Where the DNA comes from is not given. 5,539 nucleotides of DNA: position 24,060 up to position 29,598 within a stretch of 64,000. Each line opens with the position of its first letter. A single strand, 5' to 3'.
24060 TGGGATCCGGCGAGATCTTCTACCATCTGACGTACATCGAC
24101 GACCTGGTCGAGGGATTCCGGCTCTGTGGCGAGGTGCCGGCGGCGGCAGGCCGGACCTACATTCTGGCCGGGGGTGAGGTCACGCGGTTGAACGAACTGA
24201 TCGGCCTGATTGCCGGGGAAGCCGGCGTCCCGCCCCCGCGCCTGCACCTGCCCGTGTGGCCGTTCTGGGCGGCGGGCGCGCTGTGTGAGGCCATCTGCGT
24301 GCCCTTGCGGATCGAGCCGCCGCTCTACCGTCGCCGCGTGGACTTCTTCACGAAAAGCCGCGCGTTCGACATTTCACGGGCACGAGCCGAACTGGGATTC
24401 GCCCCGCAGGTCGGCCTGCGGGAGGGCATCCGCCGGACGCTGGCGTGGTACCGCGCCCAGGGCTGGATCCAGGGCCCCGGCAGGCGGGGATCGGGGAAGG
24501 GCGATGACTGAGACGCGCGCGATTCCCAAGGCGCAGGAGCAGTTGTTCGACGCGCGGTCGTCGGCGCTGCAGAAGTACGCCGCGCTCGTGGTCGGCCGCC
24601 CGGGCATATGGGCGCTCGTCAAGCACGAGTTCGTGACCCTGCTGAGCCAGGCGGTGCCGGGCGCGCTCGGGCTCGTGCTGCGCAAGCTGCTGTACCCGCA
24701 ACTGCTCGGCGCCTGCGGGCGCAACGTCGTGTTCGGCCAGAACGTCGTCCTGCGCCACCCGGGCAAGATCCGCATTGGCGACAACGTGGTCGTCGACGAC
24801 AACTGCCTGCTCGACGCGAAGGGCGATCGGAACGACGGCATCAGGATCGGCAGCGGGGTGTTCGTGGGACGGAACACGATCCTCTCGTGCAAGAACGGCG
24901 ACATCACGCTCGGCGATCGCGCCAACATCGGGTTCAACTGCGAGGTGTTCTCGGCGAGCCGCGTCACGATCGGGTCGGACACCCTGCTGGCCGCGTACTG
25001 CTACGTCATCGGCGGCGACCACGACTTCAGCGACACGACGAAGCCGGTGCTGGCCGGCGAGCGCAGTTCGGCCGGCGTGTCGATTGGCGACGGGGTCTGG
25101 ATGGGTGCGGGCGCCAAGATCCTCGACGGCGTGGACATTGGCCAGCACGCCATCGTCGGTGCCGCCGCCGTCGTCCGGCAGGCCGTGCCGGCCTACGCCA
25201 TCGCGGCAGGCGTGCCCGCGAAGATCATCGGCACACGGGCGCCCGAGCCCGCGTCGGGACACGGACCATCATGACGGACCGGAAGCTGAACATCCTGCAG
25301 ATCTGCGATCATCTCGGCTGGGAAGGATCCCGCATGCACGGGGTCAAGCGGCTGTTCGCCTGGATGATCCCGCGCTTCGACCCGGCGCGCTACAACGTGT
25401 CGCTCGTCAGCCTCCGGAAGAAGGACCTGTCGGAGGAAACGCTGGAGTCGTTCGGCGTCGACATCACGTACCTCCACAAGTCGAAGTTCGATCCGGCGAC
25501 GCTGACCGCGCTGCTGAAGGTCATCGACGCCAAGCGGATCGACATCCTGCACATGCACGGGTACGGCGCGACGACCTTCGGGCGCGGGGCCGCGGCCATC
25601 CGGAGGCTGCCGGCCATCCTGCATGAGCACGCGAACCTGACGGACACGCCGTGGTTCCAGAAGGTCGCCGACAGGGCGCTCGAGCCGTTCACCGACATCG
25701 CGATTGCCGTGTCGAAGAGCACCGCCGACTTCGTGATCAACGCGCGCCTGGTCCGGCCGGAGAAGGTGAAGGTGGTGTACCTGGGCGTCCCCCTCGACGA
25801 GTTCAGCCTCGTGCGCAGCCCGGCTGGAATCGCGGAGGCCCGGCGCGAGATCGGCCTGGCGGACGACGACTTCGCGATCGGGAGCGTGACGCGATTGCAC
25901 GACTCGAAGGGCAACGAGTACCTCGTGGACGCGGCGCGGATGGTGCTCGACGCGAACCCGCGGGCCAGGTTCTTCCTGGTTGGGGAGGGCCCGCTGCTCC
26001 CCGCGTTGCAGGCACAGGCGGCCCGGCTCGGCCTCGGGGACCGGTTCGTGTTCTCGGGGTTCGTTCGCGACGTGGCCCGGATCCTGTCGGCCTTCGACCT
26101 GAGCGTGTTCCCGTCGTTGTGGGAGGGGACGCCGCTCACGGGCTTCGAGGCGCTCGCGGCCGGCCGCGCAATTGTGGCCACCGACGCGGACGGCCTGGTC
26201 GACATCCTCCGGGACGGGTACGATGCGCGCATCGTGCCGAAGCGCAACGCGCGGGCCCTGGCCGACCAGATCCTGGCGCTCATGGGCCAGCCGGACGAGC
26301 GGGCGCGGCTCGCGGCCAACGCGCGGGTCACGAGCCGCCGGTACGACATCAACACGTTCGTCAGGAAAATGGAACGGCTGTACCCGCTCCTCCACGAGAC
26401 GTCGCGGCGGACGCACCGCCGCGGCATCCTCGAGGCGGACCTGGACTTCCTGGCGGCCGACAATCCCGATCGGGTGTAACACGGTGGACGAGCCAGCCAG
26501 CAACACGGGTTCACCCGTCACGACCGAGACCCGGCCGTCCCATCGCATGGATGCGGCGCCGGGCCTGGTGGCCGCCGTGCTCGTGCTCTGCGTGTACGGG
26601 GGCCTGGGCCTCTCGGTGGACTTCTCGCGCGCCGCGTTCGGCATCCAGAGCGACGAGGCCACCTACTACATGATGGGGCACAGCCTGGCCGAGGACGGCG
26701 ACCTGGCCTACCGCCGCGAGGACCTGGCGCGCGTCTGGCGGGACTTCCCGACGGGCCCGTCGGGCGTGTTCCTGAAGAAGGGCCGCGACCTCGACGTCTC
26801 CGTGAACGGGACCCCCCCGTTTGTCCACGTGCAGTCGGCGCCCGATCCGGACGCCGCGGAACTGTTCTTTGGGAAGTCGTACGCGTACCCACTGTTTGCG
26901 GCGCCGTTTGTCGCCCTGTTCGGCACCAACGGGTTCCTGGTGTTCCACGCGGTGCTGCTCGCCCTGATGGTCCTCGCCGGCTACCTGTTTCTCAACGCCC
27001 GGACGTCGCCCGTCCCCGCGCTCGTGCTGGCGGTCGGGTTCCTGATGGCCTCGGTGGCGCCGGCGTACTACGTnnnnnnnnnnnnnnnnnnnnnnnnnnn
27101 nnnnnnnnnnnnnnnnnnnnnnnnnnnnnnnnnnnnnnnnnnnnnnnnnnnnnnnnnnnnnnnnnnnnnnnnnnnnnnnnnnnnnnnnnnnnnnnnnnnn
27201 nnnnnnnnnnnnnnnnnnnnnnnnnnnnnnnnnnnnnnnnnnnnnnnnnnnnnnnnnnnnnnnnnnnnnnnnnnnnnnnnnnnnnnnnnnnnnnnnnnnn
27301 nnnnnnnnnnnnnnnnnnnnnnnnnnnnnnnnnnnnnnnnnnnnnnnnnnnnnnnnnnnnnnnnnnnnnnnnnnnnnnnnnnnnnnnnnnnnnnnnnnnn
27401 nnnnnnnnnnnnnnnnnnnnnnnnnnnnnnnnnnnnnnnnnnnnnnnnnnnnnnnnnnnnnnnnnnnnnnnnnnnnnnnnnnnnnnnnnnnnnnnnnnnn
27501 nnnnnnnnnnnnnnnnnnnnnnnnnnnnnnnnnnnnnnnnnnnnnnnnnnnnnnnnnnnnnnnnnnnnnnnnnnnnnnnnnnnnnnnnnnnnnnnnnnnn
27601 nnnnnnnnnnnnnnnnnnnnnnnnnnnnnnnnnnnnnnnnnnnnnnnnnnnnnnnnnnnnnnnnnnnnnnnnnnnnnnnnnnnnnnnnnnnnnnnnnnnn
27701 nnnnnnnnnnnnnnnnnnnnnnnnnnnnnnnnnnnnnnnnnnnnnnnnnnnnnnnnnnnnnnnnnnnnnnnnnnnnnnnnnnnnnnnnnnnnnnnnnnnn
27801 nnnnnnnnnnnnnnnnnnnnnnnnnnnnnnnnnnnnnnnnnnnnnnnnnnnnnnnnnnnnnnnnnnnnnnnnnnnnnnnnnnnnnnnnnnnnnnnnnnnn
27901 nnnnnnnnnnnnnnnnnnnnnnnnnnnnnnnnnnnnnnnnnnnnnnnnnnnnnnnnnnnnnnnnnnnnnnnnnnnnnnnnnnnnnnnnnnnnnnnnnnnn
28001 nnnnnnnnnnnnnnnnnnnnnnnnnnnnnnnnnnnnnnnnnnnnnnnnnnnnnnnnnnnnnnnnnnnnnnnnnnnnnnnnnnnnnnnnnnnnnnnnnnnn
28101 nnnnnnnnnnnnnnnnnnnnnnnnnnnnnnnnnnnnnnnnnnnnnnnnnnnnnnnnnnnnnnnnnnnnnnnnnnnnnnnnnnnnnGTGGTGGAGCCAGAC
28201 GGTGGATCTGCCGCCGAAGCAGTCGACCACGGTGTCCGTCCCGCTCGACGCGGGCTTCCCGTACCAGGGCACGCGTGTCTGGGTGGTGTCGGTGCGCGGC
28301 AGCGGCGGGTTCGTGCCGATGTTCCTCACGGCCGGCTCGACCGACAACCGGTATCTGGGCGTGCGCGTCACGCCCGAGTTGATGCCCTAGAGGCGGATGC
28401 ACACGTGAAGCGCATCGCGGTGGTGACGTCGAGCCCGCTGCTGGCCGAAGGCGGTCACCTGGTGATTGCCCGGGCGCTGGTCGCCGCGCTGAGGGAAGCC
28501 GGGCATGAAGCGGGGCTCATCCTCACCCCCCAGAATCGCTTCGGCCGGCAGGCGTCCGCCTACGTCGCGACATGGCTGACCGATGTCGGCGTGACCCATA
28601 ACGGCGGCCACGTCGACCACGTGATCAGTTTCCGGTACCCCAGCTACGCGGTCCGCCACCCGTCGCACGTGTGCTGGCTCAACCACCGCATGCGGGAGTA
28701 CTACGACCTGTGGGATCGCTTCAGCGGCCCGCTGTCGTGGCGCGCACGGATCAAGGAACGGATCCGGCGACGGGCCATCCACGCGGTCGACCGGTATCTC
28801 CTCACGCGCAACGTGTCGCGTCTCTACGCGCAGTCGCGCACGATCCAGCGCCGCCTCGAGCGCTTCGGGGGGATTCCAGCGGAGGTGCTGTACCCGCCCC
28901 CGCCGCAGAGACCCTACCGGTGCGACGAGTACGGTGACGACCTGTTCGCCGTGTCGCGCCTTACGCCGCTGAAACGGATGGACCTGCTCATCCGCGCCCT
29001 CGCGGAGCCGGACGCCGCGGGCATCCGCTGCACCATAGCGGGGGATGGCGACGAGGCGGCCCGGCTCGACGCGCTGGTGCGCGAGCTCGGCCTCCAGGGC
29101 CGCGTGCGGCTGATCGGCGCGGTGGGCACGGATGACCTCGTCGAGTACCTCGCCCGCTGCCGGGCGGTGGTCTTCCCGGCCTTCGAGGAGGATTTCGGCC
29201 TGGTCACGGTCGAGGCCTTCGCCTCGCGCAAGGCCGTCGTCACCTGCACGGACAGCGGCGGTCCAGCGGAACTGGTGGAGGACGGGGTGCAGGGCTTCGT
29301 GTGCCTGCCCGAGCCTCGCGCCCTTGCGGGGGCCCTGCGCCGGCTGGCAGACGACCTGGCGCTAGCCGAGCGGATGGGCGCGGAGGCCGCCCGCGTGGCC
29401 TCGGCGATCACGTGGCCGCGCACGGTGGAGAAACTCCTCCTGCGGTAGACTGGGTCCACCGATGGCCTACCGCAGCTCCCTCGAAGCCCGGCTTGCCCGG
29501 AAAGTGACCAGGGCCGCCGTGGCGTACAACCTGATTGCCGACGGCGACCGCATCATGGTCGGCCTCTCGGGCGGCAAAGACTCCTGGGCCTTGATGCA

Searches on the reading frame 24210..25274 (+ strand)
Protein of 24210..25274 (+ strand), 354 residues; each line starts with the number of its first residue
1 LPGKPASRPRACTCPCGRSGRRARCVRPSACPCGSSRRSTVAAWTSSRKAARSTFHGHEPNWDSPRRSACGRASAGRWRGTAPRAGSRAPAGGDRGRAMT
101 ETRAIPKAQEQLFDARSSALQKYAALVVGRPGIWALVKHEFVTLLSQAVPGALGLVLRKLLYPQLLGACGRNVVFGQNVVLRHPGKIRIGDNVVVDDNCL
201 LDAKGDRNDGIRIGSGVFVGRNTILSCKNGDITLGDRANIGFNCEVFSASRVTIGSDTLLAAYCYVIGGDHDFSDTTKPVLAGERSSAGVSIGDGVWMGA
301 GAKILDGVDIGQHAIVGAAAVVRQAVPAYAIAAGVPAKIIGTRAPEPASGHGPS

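Call 70: search_protein_families(library=pfam, proteins=[window:24210-25274:+], max_evalue=0.00001)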
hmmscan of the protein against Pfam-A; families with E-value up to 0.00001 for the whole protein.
window:24210-25274:+ (354 aa): 2 families
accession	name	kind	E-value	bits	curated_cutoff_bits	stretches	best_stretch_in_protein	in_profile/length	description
PF00132.30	Hexapep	-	5.4e-14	51.6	27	1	289-323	1-35/36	Bacterial transferase hexapeptide (six repeats)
PF14602.12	Hexapep_2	-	1.2e-07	31.8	27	0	290-322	2-32/34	Hexapeptide repeat of succinyl-transferase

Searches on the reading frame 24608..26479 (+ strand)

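Call 70: search_protein_families(library=pfam, proteins=[window:24608-26479:+], max_evalue=0.00001)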
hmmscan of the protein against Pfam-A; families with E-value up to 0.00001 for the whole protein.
window:24608-26479:+ (623 aa): 3 families
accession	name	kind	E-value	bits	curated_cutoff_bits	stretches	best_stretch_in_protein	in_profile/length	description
PF13692.12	Glyco_trans_1_4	-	5.2e-31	108.2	27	1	424-559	4-140/142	Glycosyl transferases group 1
PF00534.26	Glycos_transf_1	-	2.5e-30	105.7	26.4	1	410-573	4-170/172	Glycosyl transferases group 1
PF13439.12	Glyco_transf_4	-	3.7e-15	56.8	28.5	1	256-397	14-169/170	Glycosyltransferase Family 4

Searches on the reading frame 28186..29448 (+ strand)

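Call 70: search_protein_families(library=pfam, proteins=[window:28186-29448:+], max_evalue=0.00001)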
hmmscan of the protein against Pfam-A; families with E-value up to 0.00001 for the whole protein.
window:28186-29448:+ (420 aa): 2 families
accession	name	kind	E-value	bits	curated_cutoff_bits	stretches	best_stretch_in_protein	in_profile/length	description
PF00534.26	Glycos_transf_1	-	4.5e-31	108.1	26.4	1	253-402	18-170/172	Glycosyl transferases group 1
PF13692.12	Glyco_trans_1_4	-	5.1e-27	95.3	27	1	252-390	3-142/142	Glycosyl transferases group 1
